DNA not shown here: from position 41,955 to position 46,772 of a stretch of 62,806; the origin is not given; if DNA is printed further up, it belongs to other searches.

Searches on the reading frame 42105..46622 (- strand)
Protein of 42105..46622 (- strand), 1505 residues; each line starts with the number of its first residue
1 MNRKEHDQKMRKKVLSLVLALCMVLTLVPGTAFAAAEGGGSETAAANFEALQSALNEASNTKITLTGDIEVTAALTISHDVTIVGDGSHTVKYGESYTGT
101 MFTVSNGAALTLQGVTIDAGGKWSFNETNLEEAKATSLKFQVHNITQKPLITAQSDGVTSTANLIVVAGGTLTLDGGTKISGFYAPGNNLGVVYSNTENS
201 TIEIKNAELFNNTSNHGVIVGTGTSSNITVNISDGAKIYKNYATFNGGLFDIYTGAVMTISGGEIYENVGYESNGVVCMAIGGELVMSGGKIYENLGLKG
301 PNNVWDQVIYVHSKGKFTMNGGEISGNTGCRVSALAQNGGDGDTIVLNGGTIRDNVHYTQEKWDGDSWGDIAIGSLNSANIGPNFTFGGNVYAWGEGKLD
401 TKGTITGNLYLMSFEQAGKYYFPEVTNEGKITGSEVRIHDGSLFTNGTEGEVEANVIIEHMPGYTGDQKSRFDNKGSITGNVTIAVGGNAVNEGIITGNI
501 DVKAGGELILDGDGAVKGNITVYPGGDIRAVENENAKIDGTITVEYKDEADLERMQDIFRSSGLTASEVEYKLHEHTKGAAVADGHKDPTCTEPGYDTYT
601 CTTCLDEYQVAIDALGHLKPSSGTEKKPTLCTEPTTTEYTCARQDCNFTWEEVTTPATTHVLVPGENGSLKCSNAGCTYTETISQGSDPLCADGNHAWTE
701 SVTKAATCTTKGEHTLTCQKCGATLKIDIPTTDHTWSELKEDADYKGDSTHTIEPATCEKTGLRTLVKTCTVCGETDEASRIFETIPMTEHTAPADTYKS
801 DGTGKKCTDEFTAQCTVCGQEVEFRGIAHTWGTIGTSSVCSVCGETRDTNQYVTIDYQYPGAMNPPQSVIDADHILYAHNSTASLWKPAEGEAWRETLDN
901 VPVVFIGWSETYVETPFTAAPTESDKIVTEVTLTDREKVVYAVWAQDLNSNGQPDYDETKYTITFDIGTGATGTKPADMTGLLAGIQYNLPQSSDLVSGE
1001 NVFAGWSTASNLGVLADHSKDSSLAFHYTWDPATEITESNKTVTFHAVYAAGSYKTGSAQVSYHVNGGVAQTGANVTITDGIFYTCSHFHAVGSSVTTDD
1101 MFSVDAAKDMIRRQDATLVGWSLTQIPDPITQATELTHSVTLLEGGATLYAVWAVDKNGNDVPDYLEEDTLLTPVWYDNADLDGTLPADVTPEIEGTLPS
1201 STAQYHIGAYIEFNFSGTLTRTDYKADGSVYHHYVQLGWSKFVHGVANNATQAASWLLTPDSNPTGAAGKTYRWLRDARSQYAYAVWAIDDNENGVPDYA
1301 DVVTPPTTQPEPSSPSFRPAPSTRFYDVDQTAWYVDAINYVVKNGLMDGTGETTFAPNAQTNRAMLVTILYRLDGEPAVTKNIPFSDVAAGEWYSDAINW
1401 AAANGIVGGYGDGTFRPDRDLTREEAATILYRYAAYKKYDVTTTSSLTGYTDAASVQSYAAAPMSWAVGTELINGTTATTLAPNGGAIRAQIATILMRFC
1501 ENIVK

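Call 51: search_protein_families(library=pfam, proteins=[window:42105-46622:-], max_evalue=0.0001)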
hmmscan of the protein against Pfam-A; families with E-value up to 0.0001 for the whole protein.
window:42105-46622:- (1505 aa): 2 families
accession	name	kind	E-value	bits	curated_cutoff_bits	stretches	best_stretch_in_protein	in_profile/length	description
PF00395.25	SLH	-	3.1e-32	110.7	20.8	2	1384-1427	1-44/44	S-layer homology domain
PF20585.4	Pectate_lyase_5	-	2.6e-07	31.3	24.3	1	44-147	3-119/126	Putative pectate lyase-like adhesive domain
